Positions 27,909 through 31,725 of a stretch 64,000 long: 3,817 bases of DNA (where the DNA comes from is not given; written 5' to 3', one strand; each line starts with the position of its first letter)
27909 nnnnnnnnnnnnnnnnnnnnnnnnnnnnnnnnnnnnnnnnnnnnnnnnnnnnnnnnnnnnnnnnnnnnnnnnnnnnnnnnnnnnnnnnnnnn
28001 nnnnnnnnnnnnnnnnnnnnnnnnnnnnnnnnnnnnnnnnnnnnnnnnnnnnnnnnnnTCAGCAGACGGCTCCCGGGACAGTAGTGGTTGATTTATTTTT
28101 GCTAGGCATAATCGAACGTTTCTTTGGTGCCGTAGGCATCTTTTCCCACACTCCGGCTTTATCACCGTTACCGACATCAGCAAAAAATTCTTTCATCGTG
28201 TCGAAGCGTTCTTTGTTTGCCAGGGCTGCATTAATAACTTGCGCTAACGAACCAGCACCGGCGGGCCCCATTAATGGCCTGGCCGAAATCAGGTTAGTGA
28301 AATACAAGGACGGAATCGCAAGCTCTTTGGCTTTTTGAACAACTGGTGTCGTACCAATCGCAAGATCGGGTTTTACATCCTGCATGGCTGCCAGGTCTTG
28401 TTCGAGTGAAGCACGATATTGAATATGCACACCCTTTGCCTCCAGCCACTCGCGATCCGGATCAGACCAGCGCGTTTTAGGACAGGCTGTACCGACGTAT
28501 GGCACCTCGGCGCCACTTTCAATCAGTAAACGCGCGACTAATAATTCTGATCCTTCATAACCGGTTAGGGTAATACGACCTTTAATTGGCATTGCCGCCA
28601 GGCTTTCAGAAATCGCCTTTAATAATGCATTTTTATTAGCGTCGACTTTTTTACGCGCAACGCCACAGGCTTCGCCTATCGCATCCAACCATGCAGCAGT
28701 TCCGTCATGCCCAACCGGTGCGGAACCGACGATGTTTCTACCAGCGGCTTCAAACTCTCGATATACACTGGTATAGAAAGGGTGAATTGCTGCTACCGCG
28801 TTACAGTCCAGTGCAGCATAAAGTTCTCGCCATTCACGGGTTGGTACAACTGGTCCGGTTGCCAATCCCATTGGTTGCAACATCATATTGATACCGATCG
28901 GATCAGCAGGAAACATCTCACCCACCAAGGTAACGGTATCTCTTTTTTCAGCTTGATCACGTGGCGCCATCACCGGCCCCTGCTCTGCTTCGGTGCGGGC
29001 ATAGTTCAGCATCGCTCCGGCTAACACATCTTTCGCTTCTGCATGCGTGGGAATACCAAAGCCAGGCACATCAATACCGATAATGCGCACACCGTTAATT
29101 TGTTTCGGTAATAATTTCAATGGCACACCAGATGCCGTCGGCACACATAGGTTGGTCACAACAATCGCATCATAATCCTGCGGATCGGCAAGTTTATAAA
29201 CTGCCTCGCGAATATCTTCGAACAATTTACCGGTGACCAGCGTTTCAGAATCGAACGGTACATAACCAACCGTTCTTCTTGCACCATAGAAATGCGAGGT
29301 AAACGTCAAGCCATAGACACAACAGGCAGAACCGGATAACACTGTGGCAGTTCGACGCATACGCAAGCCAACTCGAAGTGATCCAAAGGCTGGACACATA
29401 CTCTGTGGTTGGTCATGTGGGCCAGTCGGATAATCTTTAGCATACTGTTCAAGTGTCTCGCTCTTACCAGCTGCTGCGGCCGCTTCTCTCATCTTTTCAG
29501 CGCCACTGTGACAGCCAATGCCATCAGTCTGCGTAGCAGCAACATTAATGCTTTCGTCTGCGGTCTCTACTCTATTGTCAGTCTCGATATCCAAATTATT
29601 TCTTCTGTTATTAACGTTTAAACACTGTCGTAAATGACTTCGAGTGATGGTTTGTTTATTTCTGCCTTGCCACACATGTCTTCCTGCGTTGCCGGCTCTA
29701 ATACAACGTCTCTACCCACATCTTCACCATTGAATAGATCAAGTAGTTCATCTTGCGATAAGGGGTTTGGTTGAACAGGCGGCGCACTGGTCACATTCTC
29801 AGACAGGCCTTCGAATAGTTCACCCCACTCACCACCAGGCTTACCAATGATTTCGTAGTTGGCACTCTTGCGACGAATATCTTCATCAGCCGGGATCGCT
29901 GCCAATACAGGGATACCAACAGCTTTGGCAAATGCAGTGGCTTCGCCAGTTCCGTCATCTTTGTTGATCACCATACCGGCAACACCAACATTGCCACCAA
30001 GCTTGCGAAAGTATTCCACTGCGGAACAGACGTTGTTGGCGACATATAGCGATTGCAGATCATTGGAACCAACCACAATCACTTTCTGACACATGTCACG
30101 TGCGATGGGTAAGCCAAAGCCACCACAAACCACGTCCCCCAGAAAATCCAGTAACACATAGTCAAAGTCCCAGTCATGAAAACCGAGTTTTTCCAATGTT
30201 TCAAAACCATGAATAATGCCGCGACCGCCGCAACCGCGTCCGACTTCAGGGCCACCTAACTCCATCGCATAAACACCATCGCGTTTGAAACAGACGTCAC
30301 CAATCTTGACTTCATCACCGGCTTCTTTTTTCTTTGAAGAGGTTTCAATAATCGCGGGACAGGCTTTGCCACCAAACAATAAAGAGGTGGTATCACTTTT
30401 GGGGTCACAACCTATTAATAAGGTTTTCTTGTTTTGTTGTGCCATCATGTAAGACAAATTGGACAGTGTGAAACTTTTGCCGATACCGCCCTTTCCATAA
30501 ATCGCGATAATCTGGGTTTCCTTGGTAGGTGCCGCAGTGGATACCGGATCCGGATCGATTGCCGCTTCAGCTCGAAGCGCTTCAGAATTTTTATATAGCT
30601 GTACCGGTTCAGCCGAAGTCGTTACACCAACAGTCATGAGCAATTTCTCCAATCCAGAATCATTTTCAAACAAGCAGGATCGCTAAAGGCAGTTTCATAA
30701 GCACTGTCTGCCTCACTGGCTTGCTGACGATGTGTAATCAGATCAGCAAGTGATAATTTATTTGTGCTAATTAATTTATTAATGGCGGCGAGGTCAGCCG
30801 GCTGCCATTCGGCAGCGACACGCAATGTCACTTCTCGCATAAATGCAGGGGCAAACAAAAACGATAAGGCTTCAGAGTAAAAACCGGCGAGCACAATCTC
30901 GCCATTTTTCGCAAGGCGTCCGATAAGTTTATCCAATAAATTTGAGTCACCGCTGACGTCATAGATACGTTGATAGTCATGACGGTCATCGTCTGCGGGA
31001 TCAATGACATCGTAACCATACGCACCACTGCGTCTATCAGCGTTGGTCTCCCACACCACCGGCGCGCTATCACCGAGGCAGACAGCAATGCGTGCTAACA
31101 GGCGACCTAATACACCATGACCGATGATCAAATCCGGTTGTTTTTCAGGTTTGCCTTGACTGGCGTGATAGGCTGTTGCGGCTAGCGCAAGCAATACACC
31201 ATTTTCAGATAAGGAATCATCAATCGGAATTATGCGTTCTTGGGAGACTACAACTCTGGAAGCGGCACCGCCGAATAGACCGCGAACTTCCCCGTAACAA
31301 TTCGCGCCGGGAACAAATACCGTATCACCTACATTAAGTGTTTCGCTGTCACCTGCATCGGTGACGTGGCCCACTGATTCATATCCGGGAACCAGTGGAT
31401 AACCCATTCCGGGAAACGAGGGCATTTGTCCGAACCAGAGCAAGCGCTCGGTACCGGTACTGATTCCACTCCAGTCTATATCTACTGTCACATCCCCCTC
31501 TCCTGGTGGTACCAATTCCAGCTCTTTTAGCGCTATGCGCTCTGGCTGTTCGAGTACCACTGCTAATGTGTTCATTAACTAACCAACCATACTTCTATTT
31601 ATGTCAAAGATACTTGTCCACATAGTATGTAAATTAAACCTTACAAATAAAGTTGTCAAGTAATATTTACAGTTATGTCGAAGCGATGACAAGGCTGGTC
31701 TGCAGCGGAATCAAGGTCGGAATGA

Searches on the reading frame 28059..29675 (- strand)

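Call 37: search_protein_families(library=ncbifam, proteins=[window:28059-29675:-], max_evalue=0.00001)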
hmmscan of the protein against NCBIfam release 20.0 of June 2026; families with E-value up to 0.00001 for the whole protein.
window:28059-29675:- (538 aa): 3 families
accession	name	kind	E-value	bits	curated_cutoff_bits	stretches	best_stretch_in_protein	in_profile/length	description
TIGR02015.1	BchY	equivalog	1.7e-213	709.1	425.15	1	81-502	1-422/422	chlorophyllide a reductase subunit Y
TIGR01279.1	DPOR_bchN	equivalog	2.2e-19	69.6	419.95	1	145-442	62-350/407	ferredoxin:protochlorophyllide reductase (ATP-dependent) subunit N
NF002768.0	PRK02842.1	equivalog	5.9e-19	68.2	324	1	154-442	83-363/423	ferredoxin:protochlorophyllide reductase (ATP-dependent) subunit N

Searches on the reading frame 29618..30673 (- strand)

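Call 37: search_protein_families(library=ncbifam, proteins=[window:29618-30673:-], max_evalue=0.00001)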
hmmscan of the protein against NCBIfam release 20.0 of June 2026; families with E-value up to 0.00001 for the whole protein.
window:29618-30673:- (351 aa): 7 families
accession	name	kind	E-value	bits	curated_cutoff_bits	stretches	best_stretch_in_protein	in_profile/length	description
TIGR02016.1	BchX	equivalog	1.2e-124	415.4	331.2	1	54-336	1-290/296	chlorophyllide a reductase iron protein subunit X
NF033200.1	F430_CfbC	exception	5.3e-61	206.3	402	1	55-314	2-259/260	Ni-sirohydrochlorin a,c-diamide reductive cyclase ATP-dependent reductase subunit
TIGR01287.1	nifH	equivalog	3.2e-58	197.2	394.35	1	56-314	3-265/275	nitrogenase iron protein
TIGR01281.1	DPOR_bchL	equivalog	4.8e-50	170.4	345.15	1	55-317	2-267/268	ferredoxin:protochlorophyllide reductase (ATP-dependent) iron-sulfur ATP-binding protein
NF009701.0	PRK13230.1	subfamily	6.4e-50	169.8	350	1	56-313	4-277/291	nitrogenase reductase-like protein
NF009702.0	PRK13231.1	equivalog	7.8e-50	169.5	427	1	55-314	4-259/264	nitrogenase reductase-like protein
NF041136.1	MrpORP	equivalog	1.4e-06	27.9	450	0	53-90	6-43/365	iron-sulfur cluster carrier protein MrpORP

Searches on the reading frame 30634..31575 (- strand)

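Call 37: search_protein_families(library=ncbifam, proteins=[window:30634-31575:-], max_evalue=0.00001)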
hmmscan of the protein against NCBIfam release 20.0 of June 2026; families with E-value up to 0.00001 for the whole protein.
window:30634-31575:- (313 aa): 5 families
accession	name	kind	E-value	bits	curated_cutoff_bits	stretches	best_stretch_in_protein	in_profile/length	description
TIGR01202.1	bchC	equivalog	1e-135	451.8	291.25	1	3-308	2-308/308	chlorophyll synthesis pathway protein BchC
NF007489.0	PRK10083.1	equivalog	4.1e-10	39.1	376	1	5-89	3-84/339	Zn-dependent oxidoreductase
TIGR03989.1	Rxyl_3153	subfamily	3.9e-08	33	440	1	5-88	5-85/370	NDMA-dependent alcohol dehydrogenase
NF051456.1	acrylyl_AcuI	equivalog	1e-07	31.1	440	1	12-127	13-121/325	acrylyl-CoA reductase (NADPH)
NF003808.0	PRK05396.1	equivalog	3.7e-07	29.3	380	0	149-309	168-340/341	L-threonine 3-dehydrogenase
